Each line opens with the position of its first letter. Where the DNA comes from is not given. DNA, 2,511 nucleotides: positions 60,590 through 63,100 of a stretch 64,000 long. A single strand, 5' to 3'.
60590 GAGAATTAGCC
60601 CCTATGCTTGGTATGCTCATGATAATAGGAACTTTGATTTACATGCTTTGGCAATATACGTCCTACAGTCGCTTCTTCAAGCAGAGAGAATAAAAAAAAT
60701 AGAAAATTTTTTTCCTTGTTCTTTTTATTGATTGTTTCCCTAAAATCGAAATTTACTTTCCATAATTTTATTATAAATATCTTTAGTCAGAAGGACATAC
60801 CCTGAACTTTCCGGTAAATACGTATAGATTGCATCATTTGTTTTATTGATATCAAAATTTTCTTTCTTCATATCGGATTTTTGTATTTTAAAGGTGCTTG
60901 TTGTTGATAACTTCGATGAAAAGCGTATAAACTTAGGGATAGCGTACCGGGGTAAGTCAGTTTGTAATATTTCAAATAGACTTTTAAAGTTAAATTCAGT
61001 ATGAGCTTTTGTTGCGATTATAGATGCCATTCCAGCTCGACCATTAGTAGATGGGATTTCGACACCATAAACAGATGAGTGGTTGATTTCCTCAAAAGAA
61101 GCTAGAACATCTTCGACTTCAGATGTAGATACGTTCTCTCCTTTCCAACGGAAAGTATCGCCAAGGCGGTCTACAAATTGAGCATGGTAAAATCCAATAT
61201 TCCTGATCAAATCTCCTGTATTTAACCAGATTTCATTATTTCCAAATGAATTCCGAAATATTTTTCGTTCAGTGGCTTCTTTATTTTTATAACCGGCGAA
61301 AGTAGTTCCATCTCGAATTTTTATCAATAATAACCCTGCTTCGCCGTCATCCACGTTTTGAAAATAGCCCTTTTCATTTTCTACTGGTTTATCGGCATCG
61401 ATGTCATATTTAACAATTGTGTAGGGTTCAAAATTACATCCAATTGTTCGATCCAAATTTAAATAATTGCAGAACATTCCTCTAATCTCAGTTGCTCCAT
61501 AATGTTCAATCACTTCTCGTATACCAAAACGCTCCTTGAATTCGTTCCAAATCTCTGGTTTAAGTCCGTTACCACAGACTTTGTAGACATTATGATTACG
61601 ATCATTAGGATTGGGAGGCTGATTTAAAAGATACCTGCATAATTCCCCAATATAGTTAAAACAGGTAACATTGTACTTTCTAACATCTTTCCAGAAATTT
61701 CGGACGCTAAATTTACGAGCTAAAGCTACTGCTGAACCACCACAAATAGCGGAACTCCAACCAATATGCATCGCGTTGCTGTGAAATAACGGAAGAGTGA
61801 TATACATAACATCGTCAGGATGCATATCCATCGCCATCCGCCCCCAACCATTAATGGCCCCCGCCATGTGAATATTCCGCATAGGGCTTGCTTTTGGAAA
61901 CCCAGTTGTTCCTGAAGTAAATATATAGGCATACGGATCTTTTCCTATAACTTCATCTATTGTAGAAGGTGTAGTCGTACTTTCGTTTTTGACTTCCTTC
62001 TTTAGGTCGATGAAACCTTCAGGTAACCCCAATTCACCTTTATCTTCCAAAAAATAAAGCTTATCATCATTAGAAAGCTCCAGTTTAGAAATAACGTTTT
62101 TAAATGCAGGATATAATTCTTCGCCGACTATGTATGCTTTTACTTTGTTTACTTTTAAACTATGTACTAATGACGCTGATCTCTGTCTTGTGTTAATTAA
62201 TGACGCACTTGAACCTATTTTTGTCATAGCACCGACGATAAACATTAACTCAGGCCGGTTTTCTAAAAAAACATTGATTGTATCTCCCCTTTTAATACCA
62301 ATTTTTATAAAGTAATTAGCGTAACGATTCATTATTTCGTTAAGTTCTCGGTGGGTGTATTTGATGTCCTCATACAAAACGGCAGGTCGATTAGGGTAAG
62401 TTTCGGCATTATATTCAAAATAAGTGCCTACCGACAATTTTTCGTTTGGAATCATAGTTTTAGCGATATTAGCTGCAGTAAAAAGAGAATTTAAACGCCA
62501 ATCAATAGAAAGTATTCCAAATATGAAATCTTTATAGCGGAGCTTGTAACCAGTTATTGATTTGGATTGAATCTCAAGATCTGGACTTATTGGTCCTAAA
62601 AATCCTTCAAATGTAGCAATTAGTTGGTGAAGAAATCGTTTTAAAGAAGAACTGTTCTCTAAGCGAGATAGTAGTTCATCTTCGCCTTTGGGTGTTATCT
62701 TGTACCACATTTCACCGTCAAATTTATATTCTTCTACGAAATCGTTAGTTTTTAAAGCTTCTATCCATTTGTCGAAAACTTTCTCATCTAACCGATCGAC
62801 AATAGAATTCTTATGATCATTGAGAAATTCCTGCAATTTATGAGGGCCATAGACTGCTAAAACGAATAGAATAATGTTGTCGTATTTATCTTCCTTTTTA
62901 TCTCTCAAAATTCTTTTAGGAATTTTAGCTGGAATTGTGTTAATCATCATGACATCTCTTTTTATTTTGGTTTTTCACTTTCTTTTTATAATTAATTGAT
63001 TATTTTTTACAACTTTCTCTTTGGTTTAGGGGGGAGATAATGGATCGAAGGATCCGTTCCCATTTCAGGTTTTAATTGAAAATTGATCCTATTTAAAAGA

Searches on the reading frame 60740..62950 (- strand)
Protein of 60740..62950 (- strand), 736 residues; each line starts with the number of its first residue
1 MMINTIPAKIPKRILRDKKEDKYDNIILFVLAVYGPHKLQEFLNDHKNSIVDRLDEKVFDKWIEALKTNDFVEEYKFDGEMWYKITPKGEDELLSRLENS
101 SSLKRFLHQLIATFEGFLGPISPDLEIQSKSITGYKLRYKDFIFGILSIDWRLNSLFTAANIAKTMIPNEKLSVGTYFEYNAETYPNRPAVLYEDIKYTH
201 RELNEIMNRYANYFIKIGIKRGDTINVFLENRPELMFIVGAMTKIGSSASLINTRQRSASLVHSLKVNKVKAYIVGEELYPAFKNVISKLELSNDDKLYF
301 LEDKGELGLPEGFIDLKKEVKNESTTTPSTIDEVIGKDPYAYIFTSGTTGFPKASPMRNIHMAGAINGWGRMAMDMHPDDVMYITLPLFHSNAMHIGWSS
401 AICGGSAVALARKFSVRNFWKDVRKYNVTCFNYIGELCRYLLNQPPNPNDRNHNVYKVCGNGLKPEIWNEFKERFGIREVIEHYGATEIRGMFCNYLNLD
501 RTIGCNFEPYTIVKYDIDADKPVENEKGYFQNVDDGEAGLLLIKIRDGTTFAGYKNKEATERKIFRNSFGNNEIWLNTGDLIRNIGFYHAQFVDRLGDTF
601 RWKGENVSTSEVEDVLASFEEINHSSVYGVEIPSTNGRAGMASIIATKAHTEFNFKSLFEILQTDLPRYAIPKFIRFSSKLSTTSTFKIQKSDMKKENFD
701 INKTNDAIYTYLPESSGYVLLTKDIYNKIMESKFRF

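Call 75: search_protein_families(library=pfam, proteins=[window:60740-62950:-], max_evalue=0.00001)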
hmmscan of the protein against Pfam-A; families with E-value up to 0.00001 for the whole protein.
window:60740-62950:- (736 aa): 2 families
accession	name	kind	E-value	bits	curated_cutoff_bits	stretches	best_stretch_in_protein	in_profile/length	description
PF00501.34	AMP-binding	-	1.5e-52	179.1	29.9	1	178-542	1-373/384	AMP-binding enzyme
PF13193.12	AMP-binding_C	-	1.7e-06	29.3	24.5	1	611-688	1-76/76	AMP-binding enzyme C-terminal domain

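Call 76: search_protein_families(library=ncbifam, proteins=[window:60740-62950:-], max_evalue=1e-8)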
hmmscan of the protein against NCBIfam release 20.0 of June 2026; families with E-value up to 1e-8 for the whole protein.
window:60740-62950:- (736 aa): 71 families (the best 25 are shown)
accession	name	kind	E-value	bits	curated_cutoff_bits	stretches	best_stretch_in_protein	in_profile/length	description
NF006134.1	PRK08279.1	equivalog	5.6e-212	705.5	625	1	153-735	25-604/605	long-chain-acyl-CoA synthetase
NF038342.1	FACL_FadD6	exception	1.9e-156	521.9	975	1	167-731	35-580/584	long-chain-acyl-CoA synthetase FadD6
NF004808.0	PRK06155.1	equivalog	3.4e-74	250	722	1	164-699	13-523/542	ATP-dependent acyl-CoA ligase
NF004837.0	PRK06187.1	subfamily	4.2e-61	206.8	476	1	169-698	5-522/531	long-chain-fatty-acid--CoA ligase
NF052587.1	SterCoASynCasI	equivalog_domain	5.4e-56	190.2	900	1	223-713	53-520/550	steroid-22-oyl-CoA synthetase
NF005947.1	PRK08008.1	equivalog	2.2e-53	181.6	651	1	178-694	13-517/518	crotonobetaine/carnitine-CoA ligase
NF009927.1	PRK13388.1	exception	7.3e-53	179.8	800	1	188-702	16-506/523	fatty-acid--CoA ligase FadD1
NF005897.1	PRK07867.1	exception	9e-50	169.8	850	1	331-701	138-488/496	long-chain-fatty-acid--CoA ligase FadD17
NF006020.0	PRK08162.1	subfamily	7.3e-44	150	677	1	168-697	15-537/545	acyl-CoA synthetase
NF005898.0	PRK07868.1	equivalog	2e-43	148.3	925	1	168-732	443-988/994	acyl-CoA synthetase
NF006182.0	PRK08316.1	subfamily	3.7e-40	137.9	663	1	170-698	9-517/523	fatty acyl-CoA synthetase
NF005714.0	PRK07529.1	subfamily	3.9e-38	131.2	632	1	192-698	58-576/640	acyl-CoA synthetase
NF002966.0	PRK03640.1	equivalog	5.5e-37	127.5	556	1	179-697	9-479/483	o-succinylbenzoate--CoA ligase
NF052269.1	Staph_lig_FadD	equivalog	3.7e-36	124.5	650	1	186-697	14-492/499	long-chain-fatty-acid--CoA ligase FadD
NF004114.0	PRK05605.1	equivalog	7e-36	123.7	766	1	331-697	215-568/575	long-chain-fatty-acid--CoA ligase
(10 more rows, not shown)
